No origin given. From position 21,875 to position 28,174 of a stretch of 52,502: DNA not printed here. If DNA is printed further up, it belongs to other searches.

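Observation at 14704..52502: A 38-kb locus of three giant envelope proteins plus a bitopic membrane protein may be an uncharacterised cell-surface apparatus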

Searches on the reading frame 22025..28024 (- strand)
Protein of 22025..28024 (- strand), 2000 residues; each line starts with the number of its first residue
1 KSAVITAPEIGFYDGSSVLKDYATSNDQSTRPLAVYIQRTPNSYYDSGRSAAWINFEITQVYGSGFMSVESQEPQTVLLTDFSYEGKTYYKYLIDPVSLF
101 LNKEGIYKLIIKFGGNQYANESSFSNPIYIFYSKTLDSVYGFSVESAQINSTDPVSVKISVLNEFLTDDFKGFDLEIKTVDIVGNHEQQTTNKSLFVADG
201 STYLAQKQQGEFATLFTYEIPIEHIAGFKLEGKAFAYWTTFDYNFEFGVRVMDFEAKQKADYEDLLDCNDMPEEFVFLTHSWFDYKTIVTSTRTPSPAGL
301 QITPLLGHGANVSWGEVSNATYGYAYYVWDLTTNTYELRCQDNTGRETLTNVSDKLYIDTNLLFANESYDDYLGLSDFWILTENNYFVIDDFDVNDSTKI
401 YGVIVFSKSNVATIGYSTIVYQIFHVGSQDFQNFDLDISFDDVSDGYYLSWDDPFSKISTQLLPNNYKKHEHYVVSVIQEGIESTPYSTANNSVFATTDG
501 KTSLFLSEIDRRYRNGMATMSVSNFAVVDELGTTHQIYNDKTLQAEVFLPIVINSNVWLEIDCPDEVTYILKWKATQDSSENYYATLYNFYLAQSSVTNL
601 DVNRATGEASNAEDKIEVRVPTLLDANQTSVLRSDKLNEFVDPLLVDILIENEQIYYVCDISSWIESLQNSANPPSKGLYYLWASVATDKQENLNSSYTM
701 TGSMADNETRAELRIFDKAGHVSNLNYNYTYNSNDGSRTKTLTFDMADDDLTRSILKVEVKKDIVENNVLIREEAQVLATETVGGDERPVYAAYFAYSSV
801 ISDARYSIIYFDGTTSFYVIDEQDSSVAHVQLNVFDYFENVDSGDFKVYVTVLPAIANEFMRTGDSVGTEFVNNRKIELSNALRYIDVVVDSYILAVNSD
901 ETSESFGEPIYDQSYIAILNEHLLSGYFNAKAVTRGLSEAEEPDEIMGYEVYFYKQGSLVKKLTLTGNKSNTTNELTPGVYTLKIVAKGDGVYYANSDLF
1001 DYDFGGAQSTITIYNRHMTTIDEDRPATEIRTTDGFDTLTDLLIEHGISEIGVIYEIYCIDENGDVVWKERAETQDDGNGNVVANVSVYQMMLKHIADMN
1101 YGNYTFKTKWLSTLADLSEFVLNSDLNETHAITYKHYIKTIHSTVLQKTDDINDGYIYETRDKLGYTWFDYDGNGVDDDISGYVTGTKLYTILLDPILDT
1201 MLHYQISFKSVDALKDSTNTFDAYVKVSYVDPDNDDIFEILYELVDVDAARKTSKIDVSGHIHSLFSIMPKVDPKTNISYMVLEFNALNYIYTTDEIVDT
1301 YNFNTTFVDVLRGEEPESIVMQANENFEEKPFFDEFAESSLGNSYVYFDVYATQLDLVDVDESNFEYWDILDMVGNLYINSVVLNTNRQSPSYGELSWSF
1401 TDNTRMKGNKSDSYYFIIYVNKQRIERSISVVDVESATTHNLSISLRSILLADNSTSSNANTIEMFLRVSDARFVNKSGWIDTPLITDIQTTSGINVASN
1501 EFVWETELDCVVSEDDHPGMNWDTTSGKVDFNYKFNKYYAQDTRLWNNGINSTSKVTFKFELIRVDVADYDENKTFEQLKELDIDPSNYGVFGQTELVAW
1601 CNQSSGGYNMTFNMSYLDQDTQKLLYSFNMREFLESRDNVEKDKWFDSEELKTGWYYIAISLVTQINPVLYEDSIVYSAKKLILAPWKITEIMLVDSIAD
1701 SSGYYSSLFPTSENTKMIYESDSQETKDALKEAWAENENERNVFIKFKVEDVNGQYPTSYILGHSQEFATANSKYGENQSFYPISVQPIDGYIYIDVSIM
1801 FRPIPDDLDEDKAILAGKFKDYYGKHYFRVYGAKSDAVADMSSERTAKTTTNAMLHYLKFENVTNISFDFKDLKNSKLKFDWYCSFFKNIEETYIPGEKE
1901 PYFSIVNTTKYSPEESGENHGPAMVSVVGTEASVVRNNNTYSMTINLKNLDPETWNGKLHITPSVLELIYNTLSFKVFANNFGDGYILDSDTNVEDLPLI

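Call 38: find_homologous_proteins(query=window:22025-28024:-, max_evalue=0.001)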
Query window:22025-28024:-: 5833 candidates shared short words with the query, none scored E <= 0.001.
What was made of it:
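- Tried and rejected: Returned nothing, not even the query itself, for a 2,000-aa fragment (call 38).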

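Call 48: find_related_loci(query=A2, collection=genome_contigs, flank=10000)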
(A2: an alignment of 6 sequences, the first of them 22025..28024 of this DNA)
Query A2 (2000 aa) in genome_contigs; peptide patterns used: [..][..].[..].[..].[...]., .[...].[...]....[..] (x = any residue, [..] = any of these).
126 stretches matched a pattern; 4 encode a relative of the query (tblastn E <= 1e-3); 4 distinct loci.
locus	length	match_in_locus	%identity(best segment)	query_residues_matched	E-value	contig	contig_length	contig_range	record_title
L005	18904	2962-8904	42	1-1997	0e+0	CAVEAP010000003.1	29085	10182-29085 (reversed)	[Ruminococcus] torques isolate H07668-L1_cleanbin_000036 genome assembly, contig: Spades_H07668-L1_contig_610, whole gen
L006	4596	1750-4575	35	1-911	2e-139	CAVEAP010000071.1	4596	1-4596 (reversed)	[Ruminococcus] torques isolate H07668-L1_cleanbin_000036 genome assembly, contig: Spades_H07668-L1_contig_9334, whole ge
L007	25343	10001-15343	25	98-2000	6e-99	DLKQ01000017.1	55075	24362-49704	MAG TPA_asm: Christensenella sp. UBA7584 UBA7584_contig_1136, whole genome shotgun sequence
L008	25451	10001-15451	28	69-1570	2e-31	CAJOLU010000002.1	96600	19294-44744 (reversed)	uncultured Clostridia bacterium isolate Reindeer_2_mag_129 genome assembly, contig: scaffold_47, whole genome shotgun se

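Call 104: find_related_loci(query=A2, collection=metagenome_contigs, flank=3000)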
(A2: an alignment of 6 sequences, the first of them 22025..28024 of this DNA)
Query A2 (2000 aa) in metagenome_contigs; peptide patterns used: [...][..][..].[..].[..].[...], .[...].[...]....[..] (x = any residue, [..] = any of these).
431 stretches matched a pattern, but none encodes a relative of the query by tblastn (E <= 1e-3).

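Call 105: find_related_loci(query=A2, collection=viral_contigs, flank=3000)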
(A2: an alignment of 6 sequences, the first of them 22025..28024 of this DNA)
Query A2 (2000 aa) in viral_contigs; peptide patterns used: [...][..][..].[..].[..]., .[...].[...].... (x = any residue, [..] = any of these).
260 stretches matched a pattern, but none encodes a relative of the query by tblastn (E <= 1e-3).
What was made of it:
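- None in JGI metagenome contigs or IMG/VR (calls 104, 105).
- Tried and rejected: There is no relative in IMG/VR (call 105), and the site lies among housekeeping genes.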
